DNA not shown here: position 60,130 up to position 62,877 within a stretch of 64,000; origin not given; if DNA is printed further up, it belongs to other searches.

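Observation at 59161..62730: LptF/G permease fused to LptA-like and LptD-like domains in one 1189-aa ORF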

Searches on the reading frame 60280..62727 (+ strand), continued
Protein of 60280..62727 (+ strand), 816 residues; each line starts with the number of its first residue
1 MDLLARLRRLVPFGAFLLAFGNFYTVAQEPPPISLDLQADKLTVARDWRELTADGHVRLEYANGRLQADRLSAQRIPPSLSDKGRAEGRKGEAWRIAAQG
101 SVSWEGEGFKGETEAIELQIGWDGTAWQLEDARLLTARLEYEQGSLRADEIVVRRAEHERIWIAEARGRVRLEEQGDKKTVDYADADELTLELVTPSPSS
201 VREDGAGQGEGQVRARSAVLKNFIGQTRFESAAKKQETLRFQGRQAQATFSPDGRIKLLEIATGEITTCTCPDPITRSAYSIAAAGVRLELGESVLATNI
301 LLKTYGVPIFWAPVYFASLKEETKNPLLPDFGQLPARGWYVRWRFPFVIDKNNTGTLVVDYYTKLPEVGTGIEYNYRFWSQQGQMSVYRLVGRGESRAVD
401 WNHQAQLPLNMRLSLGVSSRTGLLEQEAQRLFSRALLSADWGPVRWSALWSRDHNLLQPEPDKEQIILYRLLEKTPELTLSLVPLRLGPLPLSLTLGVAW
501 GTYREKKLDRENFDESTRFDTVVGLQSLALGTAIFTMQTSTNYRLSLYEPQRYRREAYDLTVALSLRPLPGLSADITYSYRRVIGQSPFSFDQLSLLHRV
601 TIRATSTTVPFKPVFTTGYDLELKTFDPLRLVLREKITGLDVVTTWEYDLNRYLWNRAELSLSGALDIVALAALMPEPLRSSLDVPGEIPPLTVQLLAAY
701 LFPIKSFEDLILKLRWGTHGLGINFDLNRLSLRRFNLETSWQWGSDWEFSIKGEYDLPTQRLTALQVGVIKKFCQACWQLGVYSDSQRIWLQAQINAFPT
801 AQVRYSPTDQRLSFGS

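Call 56: list_cluster_members(proteins=[P0054, P0069, P0072, P0074, P0097, P0120, P0155, P0056, P0101, P0176])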
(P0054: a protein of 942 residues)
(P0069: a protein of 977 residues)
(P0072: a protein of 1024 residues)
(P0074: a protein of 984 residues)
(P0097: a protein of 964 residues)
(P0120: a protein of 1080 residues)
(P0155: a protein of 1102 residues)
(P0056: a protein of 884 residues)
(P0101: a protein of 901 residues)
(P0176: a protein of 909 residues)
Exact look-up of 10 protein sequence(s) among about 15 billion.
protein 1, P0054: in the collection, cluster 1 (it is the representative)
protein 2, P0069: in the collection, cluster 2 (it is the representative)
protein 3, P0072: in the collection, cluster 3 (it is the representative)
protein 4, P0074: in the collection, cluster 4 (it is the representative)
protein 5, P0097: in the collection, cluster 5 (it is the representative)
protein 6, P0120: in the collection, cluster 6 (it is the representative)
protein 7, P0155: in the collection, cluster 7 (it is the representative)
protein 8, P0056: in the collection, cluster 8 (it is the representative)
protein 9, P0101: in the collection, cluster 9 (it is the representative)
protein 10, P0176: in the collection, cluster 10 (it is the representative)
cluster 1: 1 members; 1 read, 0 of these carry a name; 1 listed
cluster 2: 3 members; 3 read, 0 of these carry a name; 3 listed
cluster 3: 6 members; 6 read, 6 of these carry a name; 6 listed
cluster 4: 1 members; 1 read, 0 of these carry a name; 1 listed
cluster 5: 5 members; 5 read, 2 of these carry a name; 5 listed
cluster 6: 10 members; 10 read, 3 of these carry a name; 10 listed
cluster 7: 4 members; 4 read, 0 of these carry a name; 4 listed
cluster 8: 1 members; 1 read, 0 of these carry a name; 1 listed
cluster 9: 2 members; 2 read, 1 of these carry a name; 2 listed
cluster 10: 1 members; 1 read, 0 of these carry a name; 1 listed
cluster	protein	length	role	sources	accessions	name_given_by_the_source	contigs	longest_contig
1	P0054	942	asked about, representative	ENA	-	-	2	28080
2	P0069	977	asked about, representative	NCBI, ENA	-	-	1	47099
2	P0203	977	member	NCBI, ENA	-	-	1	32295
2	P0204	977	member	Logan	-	-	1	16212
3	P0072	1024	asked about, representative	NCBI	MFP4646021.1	MAG: LptF/LptG family permease, partial [Candidatus Acetothermia bacterium]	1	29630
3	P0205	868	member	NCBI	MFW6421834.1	MAG: LptF/LptG family permease [Candidatus Bipolaricaulota bacterium]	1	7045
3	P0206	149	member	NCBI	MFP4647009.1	MAG: hypothetical protein ACLFN4_05230, partial [Candidatus Acetothermia bacterium]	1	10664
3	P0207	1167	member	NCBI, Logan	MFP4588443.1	MAG: LptF/LptG family permease [Candidatus Acetothermia bacterium]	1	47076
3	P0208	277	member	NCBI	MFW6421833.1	MAG: hypothetical protein ACOCZX_03275 [Candidatus Bipolaricaulota bacterium]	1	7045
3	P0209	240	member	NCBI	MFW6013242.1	MAG: hypothetical protein ACOC82_03625, partial [Candidatus Bipolaricaulota bacterium]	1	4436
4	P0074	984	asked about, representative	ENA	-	-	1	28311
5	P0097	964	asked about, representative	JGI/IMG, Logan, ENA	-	hypothetical protein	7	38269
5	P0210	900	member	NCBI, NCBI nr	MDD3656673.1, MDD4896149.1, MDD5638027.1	MAG: hypothetical protein PHI72_07930 [Atribacterota bacterium] | hypothetical protein [Atribacterota bacterium]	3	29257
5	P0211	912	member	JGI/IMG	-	-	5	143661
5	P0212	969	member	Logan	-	-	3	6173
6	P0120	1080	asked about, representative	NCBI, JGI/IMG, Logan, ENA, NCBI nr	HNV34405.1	MAG TPA: LptF/LptG family permease [Bacillota bacterium] | LptF/LptG family permease [Bacillota bacterium]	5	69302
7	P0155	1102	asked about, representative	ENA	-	-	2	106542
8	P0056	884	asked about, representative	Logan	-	-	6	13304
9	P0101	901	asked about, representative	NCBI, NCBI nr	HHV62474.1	MAG TPA: LPS-assembly protein LptD [Firmicutes bacterium] | LPS-assembly protein LptD [Bacillota bacterium]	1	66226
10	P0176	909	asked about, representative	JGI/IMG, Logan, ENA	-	-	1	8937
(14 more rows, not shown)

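Call 58: search_solved_structures(query=A3, max_evalue=1, show_alignments=1)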
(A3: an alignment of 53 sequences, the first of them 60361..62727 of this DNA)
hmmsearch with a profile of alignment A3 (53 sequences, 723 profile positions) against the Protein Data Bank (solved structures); distinct sequences matched with E-value up to 1: 24.
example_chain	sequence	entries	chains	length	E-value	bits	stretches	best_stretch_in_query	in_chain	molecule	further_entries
8h1r_A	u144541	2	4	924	1.1e-29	106.5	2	26-326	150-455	LPS-assembly protein LptD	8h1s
7omm_A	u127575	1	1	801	4.6e-27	97.8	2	17-339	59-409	LPS-assembly protein LptD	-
5iv9_A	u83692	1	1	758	2.6e-26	95.3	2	32-296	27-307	LPS-assembly protein LptD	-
4n4r_A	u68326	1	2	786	2.2e-24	88.9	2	11-416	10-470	LPS-assembly protein LptD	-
9i9z_A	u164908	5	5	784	8e-23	83.8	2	9-295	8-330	LPS-assembly protein LptD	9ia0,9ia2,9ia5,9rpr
4q35_A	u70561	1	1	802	4.9e-21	77.8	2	9-294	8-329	LPS-assembly protein LptD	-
9kn3_A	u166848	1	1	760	1.9e-20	75.9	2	30-290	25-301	LPS-assembly protein LptD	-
9fz5_A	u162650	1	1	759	1.9e-20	75.9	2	30-290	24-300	LPS-assembly protein LptD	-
9p1u_F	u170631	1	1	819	3.5e-20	75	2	29-210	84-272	LPS-assembly protein LptD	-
5iv8_A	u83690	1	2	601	1.9e-10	42.9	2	580-687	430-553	LPS biosynthesis protein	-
8onu_A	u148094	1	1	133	7e-10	41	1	29-109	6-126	Lipopolysaccharide export system protein LptA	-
7zax_A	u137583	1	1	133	1.5e-09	39.9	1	29-107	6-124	Lipopolysaccharide export system protein LptA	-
8gaj_A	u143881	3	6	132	2.6e-09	39.1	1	29-107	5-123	Lipopolysaccharide export system protein LptA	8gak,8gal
2r19_A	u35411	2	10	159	2.8e-09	39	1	28-108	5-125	Protein yhbN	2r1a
8bss_A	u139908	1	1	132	3.2e-09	38.8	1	29-107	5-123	Lipopolysaccharide export system protein LptA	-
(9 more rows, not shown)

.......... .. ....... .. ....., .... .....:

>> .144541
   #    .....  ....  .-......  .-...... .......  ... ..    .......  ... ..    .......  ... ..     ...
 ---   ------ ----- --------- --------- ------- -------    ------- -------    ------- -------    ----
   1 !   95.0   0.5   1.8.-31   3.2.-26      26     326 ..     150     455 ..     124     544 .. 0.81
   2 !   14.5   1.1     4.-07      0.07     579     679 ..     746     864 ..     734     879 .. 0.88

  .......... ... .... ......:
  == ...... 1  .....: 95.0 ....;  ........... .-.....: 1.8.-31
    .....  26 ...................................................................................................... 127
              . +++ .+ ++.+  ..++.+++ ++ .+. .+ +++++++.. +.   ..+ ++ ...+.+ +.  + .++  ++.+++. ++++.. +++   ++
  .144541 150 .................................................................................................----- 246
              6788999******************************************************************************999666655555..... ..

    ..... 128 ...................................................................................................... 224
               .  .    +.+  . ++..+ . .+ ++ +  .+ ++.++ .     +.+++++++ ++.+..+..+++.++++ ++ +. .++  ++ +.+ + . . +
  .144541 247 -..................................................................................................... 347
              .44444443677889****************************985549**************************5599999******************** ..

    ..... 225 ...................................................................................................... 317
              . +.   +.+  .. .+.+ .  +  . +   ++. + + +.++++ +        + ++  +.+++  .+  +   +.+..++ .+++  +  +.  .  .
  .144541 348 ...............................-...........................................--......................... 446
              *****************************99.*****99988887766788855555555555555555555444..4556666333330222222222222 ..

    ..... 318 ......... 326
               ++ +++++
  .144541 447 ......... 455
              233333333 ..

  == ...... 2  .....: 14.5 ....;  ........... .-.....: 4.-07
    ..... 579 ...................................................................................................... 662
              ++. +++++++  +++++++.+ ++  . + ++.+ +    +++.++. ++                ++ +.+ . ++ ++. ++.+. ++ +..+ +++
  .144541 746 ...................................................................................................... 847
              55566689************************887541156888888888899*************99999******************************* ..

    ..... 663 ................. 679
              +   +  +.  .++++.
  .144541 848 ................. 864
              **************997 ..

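Call 59: search_protein_families(library=pfam, alignment_id=A3, max_evalue=0.01)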
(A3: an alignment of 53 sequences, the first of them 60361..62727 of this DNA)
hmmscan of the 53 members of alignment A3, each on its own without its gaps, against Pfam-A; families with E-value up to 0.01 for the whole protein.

A. member 1, window:60361-62727:+ (789 aa): 0 families

B. families by the number of members that match (of 53 scanned): 7 families
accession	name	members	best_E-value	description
PF03968.19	LptD_N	31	7.6e-08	LptA/(LptD N-terminal domain) LPS transport protein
PF06835.18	LptC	8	1.4e-06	Lipopolysaccharide-assembly, LptC-related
PF12600.14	DUF3769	3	2.8e-05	Protein of unknown function (DUF3769)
PF04453.20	LptD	3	3.1e-05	LPS transport system D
PF19838.5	LptD_2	1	5.4e-09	LptD protein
PF25222.1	DUF7840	1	0.0063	Domain of unknown function (DUF7840)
PF01203.25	T2SSN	1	0.0074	Type II secretion system (T2SS), protein N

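Call 72: search_protein_families(library=pfam, proteins=[P0097, L042:9875-12046:+, P0101], max_evalue=0.01)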
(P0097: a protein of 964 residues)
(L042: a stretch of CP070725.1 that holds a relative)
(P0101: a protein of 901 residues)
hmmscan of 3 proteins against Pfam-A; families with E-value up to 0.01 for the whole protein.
P0097 (964 aa): 1 family
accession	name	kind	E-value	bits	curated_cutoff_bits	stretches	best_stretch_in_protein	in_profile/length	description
PF06051.17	DUF928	-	0.0058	16.8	26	0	193-280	28-103/184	Domain of Unknown Function (DUF928)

L042:9875-12046:+ (724 aa): 0 families

P0101 (901 aa): 1 family
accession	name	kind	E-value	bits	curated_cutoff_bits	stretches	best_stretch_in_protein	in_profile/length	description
PF03968.19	LptD_N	-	0.0014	19.2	20.4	1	102-197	6-107/113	LptA/(LptD N-terminal domain) LPS transport protein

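Call 93: predict_structure(alignment_id=A2)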
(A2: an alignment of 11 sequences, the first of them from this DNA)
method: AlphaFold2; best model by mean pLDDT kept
length: 789 residues; sequences in the alignment: 11
mean_pLDDT: 83.6   pTM: 0.61
mean pLDDT of the five models: 83.6, 82.0, 81.4, 79.8, 79.7
residues with pLDDT >= 90: 323; 70-90: 367; 50-70: 67; < 50: 32
segments of 3 or more residues with pLDDT < 50: 1-5, 53-62, 172-183
pLDDT, mean of each block of 10 residues (from residue 1): 57 88 88 88 89 49 74 90 91 82 90 90 89 83 83 80 85 41 69 92 79 92 85 92 86 90 86 88 84 64 74 85 86 86 93 92 89 95 93 85 89 91 89 58 83 89 87 90 82 92 84 92 71 93 90 85 74 93 88 92 92 90 93 89 66 53 82 93 89 89 88 85 88 84 87 86 83 73 54
secondary structure, 60 per line:
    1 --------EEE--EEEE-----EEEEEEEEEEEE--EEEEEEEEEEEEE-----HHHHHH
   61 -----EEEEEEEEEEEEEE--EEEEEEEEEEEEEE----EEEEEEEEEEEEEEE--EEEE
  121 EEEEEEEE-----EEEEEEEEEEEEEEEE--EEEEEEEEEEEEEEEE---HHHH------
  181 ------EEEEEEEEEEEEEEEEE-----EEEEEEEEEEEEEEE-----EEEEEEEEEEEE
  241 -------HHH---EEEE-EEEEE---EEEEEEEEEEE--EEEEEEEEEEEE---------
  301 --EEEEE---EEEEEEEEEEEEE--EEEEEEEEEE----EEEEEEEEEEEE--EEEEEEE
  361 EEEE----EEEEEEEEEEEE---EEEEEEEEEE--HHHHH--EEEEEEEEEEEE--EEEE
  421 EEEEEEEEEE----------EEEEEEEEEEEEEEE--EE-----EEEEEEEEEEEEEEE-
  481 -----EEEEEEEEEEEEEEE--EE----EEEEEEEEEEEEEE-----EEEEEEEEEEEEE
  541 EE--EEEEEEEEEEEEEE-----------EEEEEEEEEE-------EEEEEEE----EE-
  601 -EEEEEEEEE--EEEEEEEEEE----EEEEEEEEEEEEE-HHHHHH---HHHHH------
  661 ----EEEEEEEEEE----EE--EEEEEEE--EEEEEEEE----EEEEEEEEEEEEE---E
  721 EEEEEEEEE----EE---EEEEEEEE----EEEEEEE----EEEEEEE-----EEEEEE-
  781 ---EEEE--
elements in order (helices of 4 or more, strands of 3 or more residues): E9-11 E14-17 E23-34 E37-49 H55-60 E66-79 E82-95 E100-114 E117-128 E134-149 E152-167 H171-174 E187-203 E209-223 E229-240 E254-257 E259-263 E267-277 E280-291 E303-307 E311-323 E326-335 E340-351 E354-364 E369-380 E384-393 H396-400 E403-414 E417-430 E441-455 E465-479 E486-500 E509-522 E528-542 E545-558 E570-579 E587-593 E602-610 E613-622 E627-639 H641-646 H650-654 E665-674 E683-689 E692-699 E704-716 E720-729 E739-746 E751-757 E762-768 E774-779 E784-787
